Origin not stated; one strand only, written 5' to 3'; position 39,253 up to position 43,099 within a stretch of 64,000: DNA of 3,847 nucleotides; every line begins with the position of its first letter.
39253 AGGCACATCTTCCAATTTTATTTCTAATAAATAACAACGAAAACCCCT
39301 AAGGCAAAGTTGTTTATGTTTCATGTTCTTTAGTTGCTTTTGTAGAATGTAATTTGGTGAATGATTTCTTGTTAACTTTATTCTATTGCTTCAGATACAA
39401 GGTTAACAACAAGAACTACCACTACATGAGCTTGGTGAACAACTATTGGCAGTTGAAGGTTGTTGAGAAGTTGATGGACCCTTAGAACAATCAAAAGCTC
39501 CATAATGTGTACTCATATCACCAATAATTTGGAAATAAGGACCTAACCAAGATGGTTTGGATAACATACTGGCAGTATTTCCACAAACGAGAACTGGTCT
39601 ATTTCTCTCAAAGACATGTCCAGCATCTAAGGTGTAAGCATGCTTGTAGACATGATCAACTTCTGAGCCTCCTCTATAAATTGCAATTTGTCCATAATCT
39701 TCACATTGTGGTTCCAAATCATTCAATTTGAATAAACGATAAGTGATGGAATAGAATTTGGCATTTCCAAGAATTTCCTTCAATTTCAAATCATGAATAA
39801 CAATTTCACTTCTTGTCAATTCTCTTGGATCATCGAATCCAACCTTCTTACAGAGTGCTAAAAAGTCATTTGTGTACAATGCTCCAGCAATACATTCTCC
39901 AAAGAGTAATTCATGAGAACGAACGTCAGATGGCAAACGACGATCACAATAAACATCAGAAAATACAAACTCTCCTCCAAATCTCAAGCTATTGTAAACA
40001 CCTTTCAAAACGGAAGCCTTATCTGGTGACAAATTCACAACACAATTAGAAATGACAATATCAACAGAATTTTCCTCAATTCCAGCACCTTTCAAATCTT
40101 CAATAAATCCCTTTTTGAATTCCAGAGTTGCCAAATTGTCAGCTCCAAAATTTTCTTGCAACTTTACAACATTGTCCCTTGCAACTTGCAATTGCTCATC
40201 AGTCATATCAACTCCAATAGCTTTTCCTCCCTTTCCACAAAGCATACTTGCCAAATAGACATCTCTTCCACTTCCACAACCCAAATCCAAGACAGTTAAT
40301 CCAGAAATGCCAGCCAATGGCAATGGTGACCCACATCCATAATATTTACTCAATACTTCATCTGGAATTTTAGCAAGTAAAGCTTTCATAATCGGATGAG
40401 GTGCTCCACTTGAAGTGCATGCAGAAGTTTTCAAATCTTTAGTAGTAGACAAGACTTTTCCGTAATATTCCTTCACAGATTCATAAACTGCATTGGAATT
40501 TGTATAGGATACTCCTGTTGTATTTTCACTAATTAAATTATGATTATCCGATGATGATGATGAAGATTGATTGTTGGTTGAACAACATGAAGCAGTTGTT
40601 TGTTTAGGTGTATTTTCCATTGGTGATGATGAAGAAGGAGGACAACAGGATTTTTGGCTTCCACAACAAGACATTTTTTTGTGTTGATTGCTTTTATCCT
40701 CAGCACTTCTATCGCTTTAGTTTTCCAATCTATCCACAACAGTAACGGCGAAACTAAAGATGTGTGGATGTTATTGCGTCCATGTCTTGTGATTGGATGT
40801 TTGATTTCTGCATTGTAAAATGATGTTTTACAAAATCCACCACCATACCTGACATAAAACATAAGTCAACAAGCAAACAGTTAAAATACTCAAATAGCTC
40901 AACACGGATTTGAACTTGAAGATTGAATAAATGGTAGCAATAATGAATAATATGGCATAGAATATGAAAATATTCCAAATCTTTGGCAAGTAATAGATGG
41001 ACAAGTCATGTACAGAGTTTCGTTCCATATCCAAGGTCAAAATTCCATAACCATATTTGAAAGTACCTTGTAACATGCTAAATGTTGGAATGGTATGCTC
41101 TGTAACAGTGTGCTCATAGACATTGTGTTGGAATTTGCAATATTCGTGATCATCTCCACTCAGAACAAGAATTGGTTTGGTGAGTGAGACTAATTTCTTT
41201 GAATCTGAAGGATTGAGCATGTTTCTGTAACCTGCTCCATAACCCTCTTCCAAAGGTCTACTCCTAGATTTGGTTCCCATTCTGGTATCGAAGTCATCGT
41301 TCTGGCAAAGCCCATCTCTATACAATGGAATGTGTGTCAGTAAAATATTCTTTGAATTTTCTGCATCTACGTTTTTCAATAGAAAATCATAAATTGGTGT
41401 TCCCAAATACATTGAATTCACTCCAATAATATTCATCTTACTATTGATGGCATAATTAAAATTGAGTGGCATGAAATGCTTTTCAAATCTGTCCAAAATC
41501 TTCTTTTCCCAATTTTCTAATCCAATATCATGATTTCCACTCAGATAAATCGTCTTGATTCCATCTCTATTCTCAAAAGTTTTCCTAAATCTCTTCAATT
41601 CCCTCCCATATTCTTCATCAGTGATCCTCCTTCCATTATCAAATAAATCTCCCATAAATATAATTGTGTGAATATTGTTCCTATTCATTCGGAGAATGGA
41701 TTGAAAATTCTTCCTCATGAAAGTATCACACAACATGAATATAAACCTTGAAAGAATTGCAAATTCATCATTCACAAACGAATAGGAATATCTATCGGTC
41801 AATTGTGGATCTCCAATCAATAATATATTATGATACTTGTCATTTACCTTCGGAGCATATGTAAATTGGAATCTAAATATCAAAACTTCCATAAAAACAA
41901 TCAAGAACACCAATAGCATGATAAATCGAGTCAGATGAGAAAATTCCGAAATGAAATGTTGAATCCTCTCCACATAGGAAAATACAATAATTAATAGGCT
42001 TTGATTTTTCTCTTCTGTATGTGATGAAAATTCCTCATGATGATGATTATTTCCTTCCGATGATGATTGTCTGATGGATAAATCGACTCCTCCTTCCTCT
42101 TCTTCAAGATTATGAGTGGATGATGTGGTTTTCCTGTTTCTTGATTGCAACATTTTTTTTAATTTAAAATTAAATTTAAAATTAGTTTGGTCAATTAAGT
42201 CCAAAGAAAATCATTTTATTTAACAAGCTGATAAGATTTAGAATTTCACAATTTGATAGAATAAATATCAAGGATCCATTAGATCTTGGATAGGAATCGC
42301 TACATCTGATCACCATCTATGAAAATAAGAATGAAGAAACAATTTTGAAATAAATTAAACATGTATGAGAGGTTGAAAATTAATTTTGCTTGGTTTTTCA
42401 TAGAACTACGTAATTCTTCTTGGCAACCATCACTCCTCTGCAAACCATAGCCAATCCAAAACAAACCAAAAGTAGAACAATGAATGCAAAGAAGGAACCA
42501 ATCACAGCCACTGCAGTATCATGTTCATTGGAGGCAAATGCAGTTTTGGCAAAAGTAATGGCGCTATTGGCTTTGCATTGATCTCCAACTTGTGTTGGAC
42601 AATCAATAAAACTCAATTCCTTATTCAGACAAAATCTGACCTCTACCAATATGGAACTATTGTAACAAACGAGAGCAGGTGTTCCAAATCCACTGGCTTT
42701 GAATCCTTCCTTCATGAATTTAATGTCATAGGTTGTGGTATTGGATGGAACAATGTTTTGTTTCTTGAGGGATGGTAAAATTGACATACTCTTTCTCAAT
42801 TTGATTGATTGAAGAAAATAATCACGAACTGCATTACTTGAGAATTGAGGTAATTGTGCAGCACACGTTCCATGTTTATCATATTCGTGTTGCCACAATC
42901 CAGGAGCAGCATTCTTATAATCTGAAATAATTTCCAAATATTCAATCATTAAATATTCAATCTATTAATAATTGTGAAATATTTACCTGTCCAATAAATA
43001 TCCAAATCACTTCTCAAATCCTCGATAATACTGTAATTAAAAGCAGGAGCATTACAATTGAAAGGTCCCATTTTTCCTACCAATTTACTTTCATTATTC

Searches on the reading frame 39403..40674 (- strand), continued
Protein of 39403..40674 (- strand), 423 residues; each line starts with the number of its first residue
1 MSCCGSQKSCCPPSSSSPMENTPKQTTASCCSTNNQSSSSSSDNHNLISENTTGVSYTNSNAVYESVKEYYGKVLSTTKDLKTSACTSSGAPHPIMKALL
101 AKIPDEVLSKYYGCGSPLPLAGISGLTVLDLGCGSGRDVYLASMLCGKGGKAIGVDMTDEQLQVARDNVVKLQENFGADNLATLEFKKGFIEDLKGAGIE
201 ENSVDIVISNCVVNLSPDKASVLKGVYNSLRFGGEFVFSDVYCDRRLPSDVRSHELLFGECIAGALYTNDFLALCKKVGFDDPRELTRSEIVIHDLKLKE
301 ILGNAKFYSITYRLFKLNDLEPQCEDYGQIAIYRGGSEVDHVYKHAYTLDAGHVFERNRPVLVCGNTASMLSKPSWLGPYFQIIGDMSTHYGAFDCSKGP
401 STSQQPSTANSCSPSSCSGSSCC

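Call 14: find_encoding_contigs(protein=P0017, flank=10000, max_places=3)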
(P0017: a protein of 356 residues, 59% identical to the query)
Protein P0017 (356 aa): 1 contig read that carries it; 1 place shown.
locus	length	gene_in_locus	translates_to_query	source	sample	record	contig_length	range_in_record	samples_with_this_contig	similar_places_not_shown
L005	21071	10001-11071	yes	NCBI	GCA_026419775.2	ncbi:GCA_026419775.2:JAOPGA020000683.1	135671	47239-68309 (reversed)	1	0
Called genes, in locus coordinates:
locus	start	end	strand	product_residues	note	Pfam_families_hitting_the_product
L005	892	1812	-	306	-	PF00172:Zn_clus (weak)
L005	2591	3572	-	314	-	PF02146:SIR2 (weak)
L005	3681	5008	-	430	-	PF00297:Ribosomal_L3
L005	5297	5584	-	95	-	PF09394:Inhibitor_I42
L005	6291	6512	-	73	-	-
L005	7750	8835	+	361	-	-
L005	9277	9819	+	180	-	-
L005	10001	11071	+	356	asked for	PF13489:Methyltransf_23, PF01209:Ubie_methyltran, PF06325:PrmA (faint), PF08241:Methyltransf_11, PF08242:Methyltransf_12, PF13649:Methyltransf_25, PF13847:Methyltransf_31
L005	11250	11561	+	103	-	PF04758:Ribosomal_S30 (weak)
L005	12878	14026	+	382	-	-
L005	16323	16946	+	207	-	PF04525:LOR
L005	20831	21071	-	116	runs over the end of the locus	-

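Call 19: find_encoding_contigs(protein=P0001, flank=10000, max_places=2)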
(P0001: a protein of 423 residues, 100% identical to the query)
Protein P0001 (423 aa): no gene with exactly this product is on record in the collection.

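Call 25: find_related_loci(query=A1, collection=genome_contigs, flank=10000)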
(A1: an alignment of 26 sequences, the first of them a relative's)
Query A1 (423 aa) in genome_contigs; peptide patterns used: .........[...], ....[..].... (x = any residue, [..] = any of these).
600 stretches matched a pattern (row limit reached: there are more); 599 encode a relative of the query (tblastn E <= 1e-3); the best 80 are kept; 80 distinct loci.
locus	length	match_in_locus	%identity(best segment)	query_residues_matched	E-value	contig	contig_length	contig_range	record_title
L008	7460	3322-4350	50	65-412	3e-109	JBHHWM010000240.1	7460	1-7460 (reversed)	MAG: Rhodothermales bacterium isolate S.2_sp2_bin.19 NODE_1524_length_7460_cov_12.432140, whole genome shotgun sequence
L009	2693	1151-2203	50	54-412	7e-111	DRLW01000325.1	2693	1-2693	MAG TPA_asm: Bacteroidetes bacterium isolate HyVt-473 HyVt-473_k145_28471, whole genome shotgun sequence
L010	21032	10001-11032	50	63-417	2e-105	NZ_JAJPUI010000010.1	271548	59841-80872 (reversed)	Streptomyces sp. CC228A CC228A_hibrido_contig_10, whole genome shotgun sequence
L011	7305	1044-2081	50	61-413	1e-105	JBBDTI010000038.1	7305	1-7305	MAG: Rhodothermales bacterium isolate LejiaC_62_68 Lejia_C_23099_length_7305_cov_42, whole genome shotgun sequence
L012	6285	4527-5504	48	65-396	2e-103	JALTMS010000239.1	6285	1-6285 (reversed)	MAG: Acidobacteria bacterium isolate S139_metabat2_scaf2bin.030 S139_NODE_17766_length_6285_cov_2.124066, whole genome s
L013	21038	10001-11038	48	60-413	8e-103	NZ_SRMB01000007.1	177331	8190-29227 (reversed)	Hymenobacter metallicola strain 9PBR-1 NODE_7_length_177331_cov_30.374275, whole genome shotgun sequence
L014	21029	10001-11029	49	63-412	6e-103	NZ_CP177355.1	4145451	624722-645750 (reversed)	Rubrivirga sp. IMCC43871 chromosome, complete genome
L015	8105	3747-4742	51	62-402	1e-102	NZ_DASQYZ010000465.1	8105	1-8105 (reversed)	MAG: Oligoflexus sp. isolate SMAG_U11078 k141_174896, whole genome shotgun sequence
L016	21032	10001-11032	47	67-423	3e-102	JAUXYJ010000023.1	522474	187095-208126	MAG: Deltaproteobacteria bacterium isolate C18_concoct.bin.16 C18_k141_268846, whole genome shotgun sequence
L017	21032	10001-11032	48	67-423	5e-102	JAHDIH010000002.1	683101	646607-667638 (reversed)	MAG: Deltaproteobacteria bacterium isolate MAG-89 RZ_2, whole genome shotgun sequence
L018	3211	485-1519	47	59-423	6e-104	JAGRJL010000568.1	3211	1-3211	MAG: Lysobacterales bacterium isolate HKST-UBA245 2014-04-01_1_(paired)_contig_236206, whole genome shotgun sequence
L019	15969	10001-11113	47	46-422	3e-101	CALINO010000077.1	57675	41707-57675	MAG: uncultured Arenicella sp. isolate R4_Bin_Bin_82_1 genome assembly, contig: c_000005591477, whole genome shotgun seq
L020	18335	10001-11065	46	56-423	7e-101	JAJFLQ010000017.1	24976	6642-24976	MAG: Verrucomicrobia bacterium isolate OFTM300 OFTM300_16, whole genome shotgun sequence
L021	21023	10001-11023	50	60-412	7e-101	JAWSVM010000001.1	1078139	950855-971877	MAG: Alphaproteobacteria bacterium isolate AMN13_PHB_alp1 T50P3HB_contig_4, whole genome shotgun sequence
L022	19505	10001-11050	46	59-422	3e-100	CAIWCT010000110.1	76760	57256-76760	MAG: uncultured delta proteobacterium isolate AM-2014_bin-3252 genome assembly, contig: bin-3252:110/455, whole genome s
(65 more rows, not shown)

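Call 43: find_encoding_contigs(protein=P0005, flank=10000, max_places=2)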
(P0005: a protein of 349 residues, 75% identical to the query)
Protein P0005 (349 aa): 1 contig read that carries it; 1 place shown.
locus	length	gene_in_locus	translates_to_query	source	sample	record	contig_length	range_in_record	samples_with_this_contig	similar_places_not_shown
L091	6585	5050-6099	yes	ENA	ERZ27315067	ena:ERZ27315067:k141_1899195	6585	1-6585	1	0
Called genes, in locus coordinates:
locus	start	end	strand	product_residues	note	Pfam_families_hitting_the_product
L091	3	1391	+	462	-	?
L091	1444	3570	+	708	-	-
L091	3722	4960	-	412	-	PF01209:Ubie_methyltran (weak), PF08241:Methyltransf_11, PF08242:Methyltransf_12, PF13649:Methyltransf_25, PF13847:Methyltransf_31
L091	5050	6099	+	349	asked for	PF13489:Methyltransf_23 (weak), PF01209:Ubie_methyltran (weak), PF08241:Methyltransf_11, PF08242:Methyltransf_12, PF13649:Methyltransf_25, PF13847:Methyltransf_31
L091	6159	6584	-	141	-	?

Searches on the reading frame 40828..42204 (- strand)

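Call 6: search_protein_families(library=pfam, proteins=[window:40828-42204:-])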
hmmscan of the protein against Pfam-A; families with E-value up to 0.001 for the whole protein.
window:40828-42204:- (458 aa): 1 family
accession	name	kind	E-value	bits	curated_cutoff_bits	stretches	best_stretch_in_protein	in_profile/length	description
PF00149.33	Metallophos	-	2.2e-09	38.4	21.5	1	126-355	2-191/191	Calcineurin-like phosphoesterase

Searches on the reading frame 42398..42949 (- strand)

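Call 6: search_protein_families(library=pfam, proteins=[window:42398-42949:-])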
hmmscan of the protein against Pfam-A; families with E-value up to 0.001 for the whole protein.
window:42398-42949:- (183 aa): 1 family
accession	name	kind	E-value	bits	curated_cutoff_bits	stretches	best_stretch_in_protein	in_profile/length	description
PF00445.23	Ribonuclease_T2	-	7.8e-24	85.3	26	1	12-117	81-188/188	Ribonuclease T2 family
